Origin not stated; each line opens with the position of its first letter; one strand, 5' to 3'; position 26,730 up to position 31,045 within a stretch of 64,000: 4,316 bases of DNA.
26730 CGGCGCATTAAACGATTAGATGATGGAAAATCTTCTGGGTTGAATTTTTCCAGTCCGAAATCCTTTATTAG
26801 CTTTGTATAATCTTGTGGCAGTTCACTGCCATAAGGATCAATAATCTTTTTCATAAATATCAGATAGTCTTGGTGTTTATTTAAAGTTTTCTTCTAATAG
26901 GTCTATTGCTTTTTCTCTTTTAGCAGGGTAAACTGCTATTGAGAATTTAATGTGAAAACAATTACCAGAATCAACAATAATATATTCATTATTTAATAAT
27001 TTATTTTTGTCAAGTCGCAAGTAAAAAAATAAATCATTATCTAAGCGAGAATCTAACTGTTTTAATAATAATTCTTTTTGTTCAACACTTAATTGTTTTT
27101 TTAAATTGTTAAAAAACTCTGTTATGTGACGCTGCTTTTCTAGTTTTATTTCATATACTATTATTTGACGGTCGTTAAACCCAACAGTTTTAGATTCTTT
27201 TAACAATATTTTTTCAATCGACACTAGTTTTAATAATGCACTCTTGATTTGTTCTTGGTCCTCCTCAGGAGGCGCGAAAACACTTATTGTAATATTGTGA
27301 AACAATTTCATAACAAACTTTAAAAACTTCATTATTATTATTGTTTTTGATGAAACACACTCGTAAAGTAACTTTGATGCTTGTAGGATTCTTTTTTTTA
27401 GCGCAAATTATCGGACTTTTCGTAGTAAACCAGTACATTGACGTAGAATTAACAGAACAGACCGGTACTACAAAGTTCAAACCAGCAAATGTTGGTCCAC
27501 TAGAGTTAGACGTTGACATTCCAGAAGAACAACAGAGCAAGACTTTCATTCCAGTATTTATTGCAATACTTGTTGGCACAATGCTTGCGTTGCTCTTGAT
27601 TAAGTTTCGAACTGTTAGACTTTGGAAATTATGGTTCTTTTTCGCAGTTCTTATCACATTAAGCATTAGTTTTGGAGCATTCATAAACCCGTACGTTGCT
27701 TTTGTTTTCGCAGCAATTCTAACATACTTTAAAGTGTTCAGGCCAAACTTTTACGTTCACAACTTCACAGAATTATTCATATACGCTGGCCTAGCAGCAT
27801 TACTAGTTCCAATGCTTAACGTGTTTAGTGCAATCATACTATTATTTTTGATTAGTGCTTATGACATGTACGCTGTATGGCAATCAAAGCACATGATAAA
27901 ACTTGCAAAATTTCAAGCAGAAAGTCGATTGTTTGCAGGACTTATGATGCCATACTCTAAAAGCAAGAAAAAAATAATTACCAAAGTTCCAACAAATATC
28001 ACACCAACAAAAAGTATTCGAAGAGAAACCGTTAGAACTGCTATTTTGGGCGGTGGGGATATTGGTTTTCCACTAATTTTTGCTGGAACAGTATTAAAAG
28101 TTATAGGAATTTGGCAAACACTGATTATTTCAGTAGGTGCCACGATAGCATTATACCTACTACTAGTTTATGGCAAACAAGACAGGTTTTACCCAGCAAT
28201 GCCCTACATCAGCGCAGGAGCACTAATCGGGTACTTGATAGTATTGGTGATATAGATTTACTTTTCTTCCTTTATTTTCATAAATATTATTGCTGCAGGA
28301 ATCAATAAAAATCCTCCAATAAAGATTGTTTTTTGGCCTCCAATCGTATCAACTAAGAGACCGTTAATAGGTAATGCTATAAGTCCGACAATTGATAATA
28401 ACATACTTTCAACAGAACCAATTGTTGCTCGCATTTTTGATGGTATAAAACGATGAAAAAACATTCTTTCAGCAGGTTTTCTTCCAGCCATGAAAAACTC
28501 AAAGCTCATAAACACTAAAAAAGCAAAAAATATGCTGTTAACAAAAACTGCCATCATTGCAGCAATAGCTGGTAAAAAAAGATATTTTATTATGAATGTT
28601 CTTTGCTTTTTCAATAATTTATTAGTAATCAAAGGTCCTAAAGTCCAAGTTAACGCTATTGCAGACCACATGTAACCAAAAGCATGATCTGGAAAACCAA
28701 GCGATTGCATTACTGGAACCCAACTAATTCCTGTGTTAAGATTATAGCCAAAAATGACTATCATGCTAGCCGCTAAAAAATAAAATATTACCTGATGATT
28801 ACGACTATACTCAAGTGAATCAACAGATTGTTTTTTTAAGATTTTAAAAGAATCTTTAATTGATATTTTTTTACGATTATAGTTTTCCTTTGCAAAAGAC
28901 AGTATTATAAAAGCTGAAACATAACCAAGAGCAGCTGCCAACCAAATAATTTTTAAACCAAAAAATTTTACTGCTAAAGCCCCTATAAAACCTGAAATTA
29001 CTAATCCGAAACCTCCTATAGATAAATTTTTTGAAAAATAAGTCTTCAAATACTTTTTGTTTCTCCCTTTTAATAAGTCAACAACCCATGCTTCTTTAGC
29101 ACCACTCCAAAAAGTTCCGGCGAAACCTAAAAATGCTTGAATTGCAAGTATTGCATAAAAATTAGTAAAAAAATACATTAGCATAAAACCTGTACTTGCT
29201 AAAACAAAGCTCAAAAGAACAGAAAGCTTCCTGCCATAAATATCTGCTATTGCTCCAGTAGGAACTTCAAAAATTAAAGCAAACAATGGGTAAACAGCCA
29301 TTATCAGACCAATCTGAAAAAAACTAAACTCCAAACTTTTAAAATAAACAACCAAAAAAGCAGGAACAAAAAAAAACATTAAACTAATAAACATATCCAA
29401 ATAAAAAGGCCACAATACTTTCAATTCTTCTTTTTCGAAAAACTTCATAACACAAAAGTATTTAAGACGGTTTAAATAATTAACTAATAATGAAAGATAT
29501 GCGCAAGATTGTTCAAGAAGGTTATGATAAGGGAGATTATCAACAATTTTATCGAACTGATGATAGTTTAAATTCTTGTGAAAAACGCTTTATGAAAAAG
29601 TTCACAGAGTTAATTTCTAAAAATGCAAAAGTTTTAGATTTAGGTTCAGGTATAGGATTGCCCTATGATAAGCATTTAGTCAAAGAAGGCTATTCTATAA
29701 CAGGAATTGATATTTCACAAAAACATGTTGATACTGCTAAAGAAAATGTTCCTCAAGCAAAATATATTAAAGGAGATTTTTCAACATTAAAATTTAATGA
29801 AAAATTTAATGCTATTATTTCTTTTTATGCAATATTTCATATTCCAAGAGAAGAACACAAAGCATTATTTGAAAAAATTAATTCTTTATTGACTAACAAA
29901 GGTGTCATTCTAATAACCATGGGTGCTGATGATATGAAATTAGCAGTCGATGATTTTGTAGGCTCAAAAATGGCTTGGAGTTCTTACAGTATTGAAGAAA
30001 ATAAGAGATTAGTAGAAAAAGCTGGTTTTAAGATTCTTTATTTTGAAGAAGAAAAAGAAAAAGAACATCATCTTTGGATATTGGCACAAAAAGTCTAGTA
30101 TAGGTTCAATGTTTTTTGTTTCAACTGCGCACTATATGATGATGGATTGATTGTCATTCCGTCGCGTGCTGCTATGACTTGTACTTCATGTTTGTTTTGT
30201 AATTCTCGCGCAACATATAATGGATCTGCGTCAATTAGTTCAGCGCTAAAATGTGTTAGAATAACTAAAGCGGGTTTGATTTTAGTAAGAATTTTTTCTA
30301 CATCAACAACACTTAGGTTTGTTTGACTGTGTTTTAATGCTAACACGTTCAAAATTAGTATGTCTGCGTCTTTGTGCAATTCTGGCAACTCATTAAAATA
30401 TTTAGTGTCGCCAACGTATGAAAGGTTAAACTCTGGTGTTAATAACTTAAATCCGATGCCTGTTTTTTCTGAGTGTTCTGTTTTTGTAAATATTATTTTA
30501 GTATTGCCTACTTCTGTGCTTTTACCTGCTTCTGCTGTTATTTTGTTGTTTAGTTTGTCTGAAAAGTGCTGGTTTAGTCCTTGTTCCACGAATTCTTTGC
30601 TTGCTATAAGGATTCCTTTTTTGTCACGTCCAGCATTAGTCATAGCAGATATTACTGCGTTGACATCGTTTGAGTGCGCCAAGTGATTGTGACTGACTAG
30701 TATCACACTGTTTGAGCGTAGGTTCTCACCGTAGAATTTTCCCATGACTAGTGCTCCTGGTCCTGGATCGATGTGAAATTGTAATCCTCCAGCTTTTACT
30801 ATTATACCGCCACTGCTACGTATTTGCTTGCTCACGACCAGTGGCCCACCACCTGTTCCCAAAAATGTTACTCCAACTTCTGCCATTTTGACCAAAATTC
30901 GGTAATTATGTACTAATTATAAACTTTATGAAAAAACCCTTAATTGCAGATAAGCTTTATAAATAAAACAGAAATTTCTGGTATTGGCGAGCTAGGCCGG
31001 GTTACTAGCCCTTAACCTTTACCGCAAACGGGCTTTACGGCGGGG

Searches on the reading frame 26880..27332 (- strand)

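Call 45: search_protein_families(library=pfam, proteins=[window:26880-27332:-], max_evalue=0.001)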
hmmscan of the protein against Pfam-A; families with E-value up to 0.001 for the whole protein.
window:26880-27332:- (151 aa): 1 family
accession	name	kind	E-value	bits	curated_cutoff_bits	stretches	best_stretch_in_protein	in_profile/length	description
PF01877.22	RNA_binding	-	3.9e-22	79.3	26.9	1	13-131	1-119/120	RNA binding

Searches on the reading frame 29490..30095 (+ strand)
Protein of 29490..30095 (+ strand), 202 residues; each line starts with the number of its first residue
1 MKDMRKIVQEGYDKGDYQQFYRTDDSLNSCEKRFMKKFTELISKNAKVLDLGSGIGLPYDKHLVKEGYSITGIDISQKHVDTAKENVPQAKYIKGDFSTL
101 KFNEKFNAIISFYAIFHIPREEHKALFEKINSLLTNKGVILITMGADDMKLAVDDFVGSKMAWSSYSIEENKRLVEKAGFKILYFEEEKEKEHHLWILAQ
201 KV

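Call 43: search_protein_families(library=pfam, proteins=[window:29490-30095:+], max_evalue=0.001)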
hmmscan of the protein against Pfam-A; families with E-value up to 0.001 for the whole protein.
window:29490-30095:+ (202 aa): 8 families
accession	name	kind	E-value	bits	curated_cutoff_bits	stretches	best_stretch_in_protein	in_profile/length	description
PF13649.12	Methyltransf_25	-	6.1e-15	56.1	27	1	48-138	1-97/97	Methyltransferase domain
PF13489.12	Methyltransf_23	-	5.3e-13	49.5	27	1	37-183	15-162/164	Methyltransferase domain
PF08241.18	Methyltransf_11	-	9.2e-13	49.1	21.2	1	49-142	1-95/95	Methyltransferase domain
PF13847.12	Methyltransf_31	-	1.6e-10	41.3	27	1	42-152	1-114/145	Methyltransferase domain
PF02353.26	CMAS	-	2.1e-07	31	27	1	42-143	60-165/273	Mycolic acid cyclopropane synthetase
PF08242.18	Methyltransf_12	-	5.9e-07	30.6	30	1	49-140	1-98/98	Methyltransferase domain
PF05891.18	Methyltransf_PK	-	0.00067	19.7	27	1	32-190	39-204/218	AdoMet dependent proline di-methyltransferase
PF03848.20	TehB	-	0.00091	19.1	20.4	0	42-152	28-144/193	Tellurite resistance protein TehB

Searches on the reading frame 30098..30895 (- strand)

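Call 45: search_protein_families(library=pfam, proteins=[window:30098-30895:-], max_evalue=0.001)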
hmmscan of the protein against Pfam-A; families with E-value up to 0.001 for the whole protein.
window:30098-30895:- (266 aa): 2 families
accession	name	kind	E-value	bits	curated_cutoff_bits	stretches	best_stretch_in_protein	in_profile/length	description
PF12706.13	Lactamase_B_2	-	2.5e-14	53.8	27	1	40-216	3-200/200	Beta-lactamase superfamily domain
PF13483.12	Lactamase_B_3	-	9.5e-06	26.1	24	1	34-215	13-160/160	Beta-lactamase superfamily domain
